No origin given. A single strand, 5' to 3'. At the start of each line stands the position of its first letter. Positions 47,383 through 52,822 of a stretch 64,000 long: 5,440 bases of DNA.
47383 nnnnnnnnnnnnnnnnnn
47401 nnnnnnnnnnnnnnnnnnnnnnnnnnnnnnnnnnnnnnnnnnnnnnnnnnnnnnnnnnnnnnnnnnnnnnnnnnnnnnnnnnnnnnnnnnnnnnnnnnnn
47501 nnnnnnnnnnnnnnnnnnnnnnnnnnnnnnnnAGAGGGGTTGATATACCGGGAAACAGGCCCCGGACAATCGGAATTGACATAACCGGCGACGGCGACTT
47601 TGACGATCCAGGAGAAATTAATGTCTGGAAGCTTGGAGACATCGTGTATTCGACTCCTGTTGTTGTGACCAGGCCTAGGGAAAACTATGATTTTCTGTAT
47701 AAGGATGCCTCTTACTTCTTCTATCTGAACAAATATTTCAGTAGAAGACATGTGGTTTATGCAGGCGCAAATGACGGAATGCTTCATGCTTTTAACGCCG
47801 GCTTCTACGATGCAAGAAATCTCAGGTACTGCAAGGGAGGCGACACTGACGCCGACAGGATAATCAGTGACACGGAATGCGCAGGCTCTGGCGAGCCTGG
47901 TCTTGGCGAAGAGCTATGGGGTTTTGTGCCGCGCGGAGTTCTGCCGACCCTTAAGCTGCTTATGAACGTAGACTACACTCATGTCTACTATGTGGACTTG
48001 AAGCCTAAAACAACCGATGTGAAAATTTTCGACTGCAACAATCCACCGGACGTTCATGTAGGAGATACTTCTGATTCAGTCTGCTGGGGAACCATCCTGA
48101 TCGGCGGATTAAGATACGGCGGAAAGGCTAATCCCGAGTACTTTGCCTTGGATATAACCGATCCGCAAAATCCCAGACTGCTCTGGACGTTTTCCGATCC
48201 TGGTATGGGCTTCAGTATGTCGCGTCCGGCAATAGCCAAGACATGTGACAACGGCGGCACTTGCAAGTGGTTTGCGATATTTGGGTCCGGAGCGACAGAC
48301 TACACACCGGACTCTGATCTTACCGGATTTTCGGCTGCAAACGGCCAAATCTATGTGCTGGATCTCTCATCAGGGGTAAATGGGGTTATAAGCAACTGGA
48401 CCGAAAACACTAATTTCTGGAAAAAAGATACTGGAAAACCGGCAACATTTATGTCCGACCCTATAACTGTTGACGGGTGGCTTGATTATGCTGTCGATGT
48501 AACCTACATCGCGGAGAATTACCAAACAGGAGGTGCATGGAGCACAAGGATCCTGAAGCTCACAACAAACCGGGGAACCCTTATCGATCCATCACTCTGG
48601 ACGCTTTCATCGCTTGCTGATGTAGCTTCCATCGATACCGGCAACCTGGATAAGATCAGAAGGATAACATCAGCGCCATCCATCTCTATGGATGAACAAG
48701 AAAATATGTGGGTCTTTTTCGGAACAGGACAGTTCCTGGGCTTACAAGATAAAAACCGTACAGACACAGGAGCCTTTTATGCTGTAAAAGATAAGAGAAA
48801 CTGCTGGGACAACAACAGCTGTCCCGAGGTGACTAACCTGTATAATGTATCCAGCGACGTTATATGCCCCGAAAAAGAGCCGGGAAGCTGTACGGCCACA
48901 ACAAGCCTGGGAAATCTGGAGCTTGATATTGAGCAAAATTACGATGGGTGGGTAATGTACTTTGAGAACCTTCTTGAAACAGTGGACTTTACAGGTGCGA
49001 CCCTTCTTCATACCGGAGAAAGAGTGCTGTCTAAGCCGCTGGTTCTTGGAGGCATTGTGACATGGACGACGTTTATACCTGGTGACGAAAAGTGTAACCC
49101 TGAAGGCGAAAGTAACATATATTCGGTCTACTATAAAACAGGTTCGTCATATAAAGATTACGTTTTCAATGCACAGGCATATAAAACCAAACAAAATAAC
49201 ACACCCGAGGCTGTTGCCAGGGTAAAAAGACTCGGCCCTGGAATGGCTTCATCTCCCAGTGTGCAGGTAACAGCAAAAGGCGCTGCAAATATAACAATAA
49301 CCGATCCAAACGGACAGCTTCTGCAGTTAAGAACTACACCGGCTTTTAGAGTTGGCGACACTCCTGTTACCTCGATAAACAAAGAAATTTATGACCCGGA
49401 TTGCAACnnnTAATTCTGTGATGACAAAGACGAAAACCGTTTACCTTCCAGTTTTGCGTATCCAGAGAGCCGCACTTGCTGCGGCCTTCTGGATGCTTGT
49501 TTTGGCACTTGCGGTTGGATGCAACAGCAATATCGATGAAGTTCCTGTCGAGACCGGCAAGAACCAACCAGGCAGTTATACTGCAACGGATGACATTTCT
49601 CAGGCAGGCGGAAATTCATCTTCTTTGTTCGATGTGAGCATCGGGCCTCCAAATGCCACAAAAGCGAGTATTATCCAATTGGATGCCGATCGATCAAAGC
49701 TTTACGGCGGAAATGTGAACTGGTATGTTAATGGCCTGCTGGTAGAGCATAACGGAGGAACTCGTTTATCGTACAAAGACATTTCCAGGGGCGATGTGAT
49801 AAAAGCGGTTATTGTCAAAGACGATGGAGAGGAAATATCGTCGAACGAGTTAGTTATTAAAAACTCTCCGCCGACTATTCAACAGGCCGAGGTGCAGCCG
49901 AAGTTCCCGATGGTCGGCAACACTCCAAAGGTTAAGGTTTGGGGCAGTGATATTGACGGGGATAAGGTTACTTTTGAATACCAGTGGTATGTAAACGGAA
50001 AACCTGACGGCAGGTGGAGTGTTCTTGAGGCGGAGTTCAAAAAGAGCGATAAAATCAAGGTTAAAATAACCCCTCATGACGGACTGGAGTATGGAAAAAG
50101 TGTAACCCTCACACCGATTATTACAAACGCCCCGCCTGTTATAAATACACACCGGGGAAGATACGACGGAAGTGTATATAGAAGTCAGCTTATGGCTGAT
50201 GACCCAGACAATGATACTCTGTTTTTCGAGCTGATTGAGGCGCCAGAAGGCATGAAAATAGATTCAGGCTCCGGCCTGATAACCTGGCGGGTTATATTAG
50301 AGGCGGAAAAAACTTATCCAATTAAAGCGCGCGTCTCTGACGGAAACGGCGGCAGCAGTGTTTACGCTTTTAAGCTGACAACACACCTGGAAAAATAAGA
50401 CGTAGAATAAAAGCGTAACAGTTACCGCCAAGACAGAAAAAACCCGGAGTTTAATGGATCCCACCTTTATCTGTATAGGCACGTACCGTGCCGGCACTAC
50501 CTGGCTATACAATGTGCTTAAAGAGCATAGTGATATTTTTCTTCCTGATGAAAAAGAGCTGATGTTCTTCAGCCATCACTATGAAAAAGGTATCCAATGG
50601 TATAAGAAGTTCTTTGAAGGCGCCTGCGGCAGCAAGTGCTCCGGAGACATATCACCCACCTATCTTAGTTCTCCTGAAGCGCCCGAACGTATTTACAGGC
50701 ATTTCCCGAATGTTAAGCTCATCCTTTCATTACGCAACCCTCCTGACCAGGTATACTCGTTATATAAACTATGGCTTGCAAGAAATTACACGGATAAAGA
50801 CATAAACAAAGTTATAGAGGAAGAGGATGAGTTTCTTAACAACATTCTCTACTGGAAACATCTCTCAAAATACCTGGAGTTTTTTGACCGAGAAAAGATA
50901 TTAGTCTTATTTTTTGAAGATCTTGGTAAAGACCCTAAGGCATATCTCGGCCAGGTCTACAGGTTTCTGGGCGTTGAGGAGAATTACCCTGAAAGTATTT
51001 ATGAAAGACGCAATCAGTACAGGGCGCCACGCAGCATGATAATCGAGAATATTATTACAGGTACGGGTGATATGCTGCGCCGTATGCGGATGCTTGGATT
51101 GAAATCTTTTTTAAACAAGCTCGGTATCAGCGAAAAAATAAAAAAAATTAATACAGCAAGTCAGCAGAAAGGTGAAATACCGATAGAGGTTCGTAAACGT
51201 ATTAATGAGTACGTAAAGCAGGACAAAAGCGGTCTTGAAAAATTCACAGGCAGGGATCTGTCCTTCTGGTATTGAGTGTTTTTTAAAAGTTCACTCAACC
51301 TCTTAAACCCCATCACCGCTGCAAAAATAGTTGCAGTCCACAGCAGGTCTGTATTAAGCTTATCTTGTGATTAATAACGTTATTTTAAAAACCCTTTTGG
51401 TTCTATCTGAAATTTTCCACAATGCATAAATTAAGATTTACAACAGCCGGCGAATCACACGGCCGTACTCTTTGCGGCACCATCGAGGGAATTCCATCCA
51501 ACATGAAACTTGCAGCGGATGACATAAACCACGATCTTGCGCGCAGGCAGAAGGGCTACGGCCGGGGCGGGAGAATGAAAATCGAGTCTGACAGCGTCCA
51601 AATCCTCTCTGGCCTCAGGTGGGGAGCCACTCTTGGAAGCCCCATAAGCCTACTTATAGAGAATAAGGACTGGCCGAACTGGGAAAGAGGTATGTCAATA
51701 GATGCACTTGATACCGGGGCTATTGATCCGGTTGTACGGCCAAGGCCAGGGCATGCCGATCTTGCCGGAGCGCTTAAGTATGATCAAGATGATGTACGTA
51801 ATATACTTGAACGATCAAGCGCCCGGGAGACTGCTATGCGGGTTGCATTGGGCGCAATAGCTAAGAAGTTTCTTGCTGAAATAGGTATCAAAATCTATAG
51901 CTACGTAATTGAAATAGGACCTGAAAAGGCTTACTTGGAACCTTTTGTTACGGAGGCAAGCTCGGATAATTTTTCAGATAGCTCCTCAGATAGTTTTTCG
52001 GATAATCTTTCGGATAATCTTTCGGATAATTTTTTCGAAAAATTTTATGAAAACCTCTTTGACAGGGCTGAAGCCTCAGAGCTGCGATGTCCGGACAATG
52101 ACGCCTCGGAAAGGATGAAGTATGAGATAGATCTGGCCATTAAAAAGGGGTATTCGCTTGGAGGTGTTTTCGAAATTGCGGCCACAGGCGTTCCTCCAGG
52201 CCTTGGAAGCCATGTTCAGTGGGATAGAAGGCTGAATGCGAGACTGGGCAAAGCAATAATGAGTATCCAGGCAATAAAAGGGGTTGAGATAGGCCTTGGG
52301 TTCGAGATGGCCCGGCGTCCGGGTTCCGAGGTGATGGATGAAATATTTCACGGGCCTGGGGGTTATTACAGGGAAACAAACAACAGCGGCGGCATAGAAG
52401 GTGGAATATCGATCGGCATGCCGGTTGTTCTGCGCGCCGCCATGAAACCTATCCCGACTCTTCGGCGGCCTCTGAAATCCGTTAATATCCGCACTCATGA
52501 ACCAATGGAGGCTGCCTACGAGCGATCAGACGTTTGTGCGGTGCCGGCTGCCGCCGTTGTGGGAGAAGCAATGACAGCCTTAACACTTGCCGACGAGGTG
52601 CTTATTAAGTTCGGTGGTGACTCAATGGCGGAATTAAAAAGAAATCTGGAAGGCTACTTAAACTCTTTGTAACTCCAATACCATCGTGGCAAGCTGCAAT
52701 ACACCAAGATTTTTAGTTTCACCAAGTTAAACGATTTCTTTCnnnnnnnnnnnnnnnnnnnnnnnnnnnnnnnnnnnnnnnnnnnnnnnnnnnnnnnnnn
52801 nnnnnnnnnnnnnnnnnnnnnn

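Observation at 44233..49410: Oversized PilY1 (1725 aa) with an N-terminal array of cadherin-like (He_PIG) repeats ahead of the vWA and beta-propeller domains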

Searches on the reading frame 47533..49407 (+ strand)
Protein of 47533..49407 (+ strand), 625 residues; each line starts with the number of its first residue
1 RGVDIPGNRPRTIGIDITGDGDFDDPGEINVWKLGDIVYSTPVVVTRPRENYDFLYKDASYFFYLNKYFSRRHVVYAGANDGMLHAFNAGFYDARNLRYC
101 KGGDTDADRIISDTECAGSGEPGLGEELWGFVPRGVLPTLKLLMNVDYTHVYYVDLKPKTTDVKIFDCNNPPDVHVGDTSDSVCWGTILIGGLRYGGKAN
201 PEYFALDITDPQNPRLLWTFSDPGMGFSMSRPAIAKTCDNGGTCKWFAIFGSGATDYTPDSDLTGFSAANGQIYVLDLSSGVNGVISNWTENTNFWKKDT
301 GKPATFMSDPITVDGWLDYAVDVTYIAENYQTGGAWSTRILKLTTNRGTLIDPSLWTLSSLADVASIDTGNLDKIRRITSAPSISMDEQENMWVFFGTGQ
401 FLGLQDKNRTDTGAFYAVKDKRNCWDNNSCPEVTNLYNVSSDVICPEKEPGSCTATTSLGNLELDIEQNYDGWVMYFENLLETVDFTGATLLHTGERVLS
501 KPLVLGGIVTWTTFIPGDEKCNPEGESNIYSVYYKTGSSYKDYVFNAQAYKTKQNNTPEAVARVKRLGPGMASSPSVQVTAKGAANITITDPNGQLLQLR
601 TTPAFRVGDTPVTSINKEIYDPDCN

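Call 31: predict_structure(alignment_id=A2)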
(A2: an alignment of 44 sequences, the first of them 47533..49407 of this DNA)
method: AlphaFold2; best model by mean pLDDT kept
length: 625 residues; sequences in the alignment: 44
mean_pLDDT: 83.9   pTM: 0.86
mean pLDDT of the five models: 83.9, 82.5, 82.0, 81.0, 80.7
residues with pLDDT >= 90: 336; 70-90: 179; 50-70: 66; < 50: 44
segments of 3 or more residues with pLDDT < 50: 1-11, 32-39, 148-151, 609-625
pLDDT, mean of each block of 10 residues (from residue 1): 44 54 50 46 87 91 92 85 84 88 89 86 84 77 53 79 92 81 93 76 94 93 87 96 96 79 67 97 94 97 93 93 96 91 95 96 96 94 94 96 82 97 81 95 78 76 95 96 90 94 94 84 79 95 91 88 91 87 82 75 69 33 34
secondary structure, 60 per line:
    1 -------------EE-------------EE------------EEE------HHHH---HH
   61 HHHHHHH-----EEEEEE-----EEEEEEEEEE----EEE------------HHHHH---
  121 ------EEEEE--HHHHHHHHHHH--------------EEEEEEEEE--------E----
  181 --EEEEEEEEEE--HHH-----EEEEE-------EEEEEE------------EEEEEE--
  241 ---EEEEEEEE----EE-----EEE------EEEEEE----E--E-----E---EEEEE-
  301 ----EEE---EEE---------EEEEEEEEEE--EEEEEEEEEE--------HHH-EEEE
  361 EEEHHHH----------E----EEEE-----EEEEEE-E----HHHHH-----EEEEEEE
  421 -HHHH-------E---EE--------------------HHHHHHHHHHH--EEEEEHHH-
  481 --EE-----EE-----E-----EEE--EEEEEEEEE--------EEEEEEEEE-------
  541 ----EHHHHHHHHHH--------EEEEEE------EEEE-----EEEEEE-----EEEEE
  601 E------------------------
elements in order: E43-45 H52-55 H59-67 E73-78 E84-93 E98-100 H113-117 E127-131 H134-144 E159-167 E183-192 E203-207 E215-220 E233-238 E244-251 E263-265 E272-277 E295-299 E305-307 E311-313 E323-332 E335-344 E357-363 H364-367 E383-386 E392-397 H404-408 E414-420 H422-425 H459-469 E472-476 E503-505 E508-516 E525-533 H546-555 E564-569 E576-579 E585-590 E596-601
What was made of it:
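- The propeller model is confident (call 31).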

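Call 36: fold_search(model_id=the predicted structure, library=pdb)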
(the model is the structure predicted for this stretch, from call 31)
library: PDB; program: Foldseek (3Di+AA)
matches with E <= 10: 683; with E <= 0.001: 61
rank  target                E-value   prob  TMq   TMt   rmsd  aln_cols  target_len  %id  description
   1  3hx6_A                4.0e-20  1.00  0.57  0.71   6.2       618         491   20  Crystal structure of Pseudomonas aeruginosa PilY1 C-terminal domain (released 2010-01-26)
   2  3hx6_B                1.9e-19  1.00  0.55  0.69   6.8       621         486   20  Crystal structure of Pseudomonas aeruginosa PilY1 C-terminal domain (released 2010-01-26)
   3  3nvq_B                4.4e-06  1.00  0.33  0.40  13.3       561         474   11  Molecular mechanism of guidance cue recognition (released 2010-09-15)
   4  6l8a_F                2.0e-05  1.00  0.28  0.35  15.0       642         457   11  Tetrathionate hydrolase from Acidithiobacillus ferrooxidans (released 2020-11-11)
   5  8bf4_F                2.5e-05  1.00  0.31  0.38  15.5       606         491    7  Crystal structure of Mouse Plexin-B1 (20-535) in complex with VHH15 and VHH14 (released 2023-05-03)
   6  10qi                  2.7e-05  1.00  0.25  0.30  13.9       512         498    9  Crystal Structure of Treponema denticola Sialidase (TDE_0471) D165A mutant bound to 3'-sialyllactose (only Neu5Ac visibl (released 2026-02-25)
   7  8feb                  3.1e-05  1.00  0.26  0.31  10.4       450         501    9  Crystal Structure of Porphyromonas gingivalis Sialidase (PG_0352) (released 2023-10-04)
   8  8t1y                  3.3e-05  1.00  0.26  0.31   9.7       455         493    9  Crystal Structure of Porphyromonas gingivalis Sialidase (PG_0352) Bound to Neu5Ac2en (DANA) (released 2023-10-04)
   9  5m5r_A                3.7e-05  1.00  0.21  0.34  15.4       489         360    7  Clathrin heavy chain N-terminal domain bound to beta2 adaptin clathrin box motif (released 2016-11-09)
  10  5hy7_B                3.7e-05  0.89  0.17  0.11  20.0       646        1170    9  SF3B10-SF3B130 from Chaetomium thermophilum (released 2016-10-26)
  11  9exf_A                4.3e-05  1.00  0.23  0.35  13.8       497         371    7  Crystal structure of Yeast Clathrin Heavy Chain N-terminal domain bound to YAP1801 peptide (LIDM) (released 2024-11-13)
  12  8gn6_B                5.4e-05  1.00  0.28  0.33   9.0       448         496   10  Crystallization of Sialidase from Porphyromonas gingivalis (released 2023-04-19)
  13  5b4w_E                5.4e-05  1.00  0.31  0.38  15.7       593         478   10  Crystal structure of Plexin inhibitor complex (released 2016-12-28)
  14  9ext_A                5.7e-05  1.00  0.24  0.36  15.2       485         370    9  Crystal structure of Yeast Clathrin Heavy Chain N-terminal domain bound to APL2/AP-1 Beta peptide (LLDL) (released 2024-11-13)
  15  2bkl_B                7.5e-05  1.00  0.28  0.27  12.1       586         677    8  Structural and Mechanistic Analysis of Two Prolyl Endopeptidases: Role of Inter-Domain Dynamics in Catalysis and Speci (released 2005-03-09)
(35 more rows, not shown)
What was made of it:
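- On PilY1/PilC type IVa pilus tip-associated proteins: Foldseek top hit 3HX6 at E 4e-20 and TM 0.71, with the next hit at 4e-06 (call 36).
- Its best PDB match by 14 orders of magnitude is P. aeruginosa PilY1 3HX6 (call 36).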

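Call 37: search_solved_structures(query=A2, max_evalue=0.01, show_alignments=2)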
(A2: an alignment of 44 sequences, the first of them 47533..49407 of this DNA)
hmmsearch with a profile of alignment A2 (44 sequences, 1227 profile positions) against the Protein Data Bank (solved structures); distinct sequences matched with E-value up to 0.01: 8.
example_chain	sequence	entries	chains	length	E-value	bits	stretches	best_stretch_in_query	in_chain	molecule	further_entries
3hx6_A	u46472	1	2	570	6.8e-49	169.7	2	756-1157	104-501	Type 4 fimbrial biogenesis protein PilY1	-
6tjh_A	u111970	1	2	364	0.00019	22.5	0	714-729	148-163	Cake9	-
6tji_A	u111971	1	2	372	0.00023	22.2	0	714-729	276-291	Cake10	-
6tjg_A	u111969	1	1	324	0.00042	21.3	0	714-729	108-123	Cake8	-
6tjf_A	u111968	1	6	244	0.00078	20.4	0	714-729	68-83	Cake6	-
6tje_A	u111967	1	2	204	0.0012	19.8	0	713-729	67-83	Cake5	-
6tjd_A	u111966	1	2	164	0.0033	18.4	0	714-729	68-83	Cake4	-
6tjc_A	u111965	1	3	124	0.0092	16.9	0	714-729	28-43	Cake3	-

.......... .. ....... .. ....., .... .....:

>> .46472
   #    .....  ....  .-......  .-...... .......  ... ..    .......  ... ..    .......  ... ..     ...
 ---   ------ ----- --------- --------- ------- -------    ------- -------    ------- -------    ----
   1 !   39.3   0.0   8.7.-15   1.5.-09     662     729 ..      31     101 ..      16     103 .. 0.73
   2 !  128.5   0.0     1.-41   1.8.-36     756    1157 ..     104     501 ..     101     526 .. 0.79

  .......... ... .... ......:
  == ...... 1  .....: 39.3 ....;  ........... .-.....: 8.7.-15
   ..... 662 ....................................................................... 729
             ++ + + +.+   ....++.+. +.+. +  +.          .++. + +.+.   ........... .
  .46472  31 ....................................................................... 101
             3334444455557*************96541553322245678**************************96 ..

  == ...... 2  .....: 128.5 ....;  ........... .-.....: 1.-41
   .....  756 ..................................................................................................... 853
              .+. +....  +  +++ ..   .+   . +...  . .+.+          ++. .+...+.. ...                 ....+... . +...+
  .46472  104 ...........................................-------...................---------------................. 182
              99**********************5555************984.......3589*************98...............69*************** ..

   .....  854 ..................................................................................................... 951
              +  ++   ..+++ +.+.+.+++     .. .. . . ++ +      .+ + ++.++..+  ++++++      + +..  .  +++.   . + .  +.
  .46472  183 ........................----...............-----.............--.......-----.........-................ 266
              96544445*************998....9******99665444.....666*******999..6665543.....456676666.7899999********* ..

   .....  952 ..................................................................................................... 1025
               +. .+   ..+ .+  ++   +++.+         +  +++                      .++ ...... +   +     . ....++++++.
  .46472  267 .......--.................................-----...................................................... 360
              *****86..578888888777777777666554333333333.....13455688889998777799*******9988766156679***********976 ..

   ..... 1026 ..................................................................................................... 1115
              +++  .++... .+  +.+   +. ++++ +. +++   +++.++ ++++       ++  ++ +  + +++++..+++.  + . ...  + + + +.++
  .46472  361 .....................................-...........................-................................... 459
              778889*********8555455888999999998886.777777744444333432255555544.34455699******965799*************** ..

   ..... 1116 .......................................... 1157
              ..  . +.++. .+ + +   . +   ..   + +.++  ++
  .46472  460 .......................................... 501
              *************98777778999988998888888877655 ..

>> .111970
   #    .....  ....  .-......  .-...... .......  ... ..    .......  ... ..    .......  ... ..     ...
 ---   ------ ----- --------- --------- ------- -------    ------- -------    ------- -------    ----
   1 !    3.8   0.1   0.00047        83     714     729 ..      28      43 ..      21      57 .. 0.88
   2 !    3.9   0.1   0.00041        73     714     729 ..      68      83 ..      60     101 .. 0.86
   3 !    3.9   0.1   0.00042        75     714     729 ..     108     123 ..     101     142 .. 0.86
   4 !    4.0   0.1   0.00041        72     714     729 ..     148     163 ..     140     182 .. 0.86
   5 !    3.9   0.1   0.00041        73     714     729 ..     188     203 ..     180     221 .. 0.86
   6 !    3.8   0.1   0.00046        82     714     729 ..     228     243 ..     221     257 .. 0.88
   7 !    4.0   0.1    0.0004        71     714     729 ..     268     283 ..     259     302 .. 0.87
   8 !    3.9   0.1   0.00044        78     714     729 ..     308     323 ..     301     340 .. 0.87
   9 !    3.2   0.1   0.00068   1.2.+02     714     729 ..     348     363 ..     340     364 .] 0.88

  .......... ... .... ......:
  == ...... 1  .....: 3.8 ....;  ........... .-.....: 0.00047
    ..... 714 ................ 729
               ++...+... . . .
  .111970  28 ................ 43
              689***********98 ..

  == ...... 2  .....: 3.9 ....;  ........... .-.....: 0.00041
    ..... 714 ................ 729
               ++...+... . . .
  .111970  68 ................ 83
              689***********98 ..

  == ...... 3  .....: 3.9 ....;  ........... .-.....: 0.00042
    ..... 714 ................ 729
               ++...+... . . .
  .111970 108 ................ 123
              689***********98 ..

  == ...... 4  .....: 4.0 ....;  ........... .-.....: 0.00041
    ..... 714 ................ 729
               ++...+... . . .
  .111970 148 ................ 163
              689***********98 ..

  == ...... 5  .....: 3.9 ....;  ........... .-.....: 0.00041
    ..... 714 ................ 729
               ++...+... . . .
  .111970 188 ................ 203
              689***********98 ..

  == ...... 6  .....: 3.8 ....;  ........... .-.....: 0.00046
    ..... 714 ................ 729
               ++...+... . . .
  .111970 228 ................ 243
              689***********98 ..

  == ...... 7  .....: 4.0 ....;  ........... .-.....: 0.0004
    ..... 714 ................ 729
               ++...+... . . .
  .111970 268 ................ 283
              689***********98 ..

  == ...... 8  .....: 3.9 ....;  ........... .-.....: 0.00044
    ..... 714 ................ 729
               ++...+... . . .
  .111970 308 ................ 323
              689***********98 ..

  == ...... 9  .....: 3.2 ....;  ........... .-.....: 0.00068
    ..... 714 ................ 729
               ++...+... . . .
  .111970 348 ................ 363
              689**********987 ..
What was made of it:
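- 48472..48498 (+): D1414-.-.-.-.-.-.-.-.1422, the position homologous to the P. aeruginosa PilY1 calcium site (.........). Ligand position 3 is Trp here. Alignment to 3HX6 (call 37).
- On PilY1/PilC type IVa pilus tip-associated proteins: Family profile vs 3HX6 at E 6.8e-49 (call 37).
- The family profile matches 3HX6 at E 6.8e-49 (call 37).
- Tried and rejected: The family profile was needed (call 37).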

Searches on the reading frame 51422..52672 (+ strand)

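Call 5: search_protein_families(library=pfam, proteins=[window:51422-52672:+], max_evalue=0.01)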
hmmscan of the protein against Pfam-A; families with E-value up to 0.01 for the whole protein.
window:51422-52672:+ (416 aa): 1 family
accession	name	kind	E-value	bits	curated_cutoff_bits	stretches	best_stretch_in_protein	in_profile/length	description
PF01264.26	Chorismate_synt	-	3.2e-121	404.5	27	1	4-394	1-327/327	Chorismate synthase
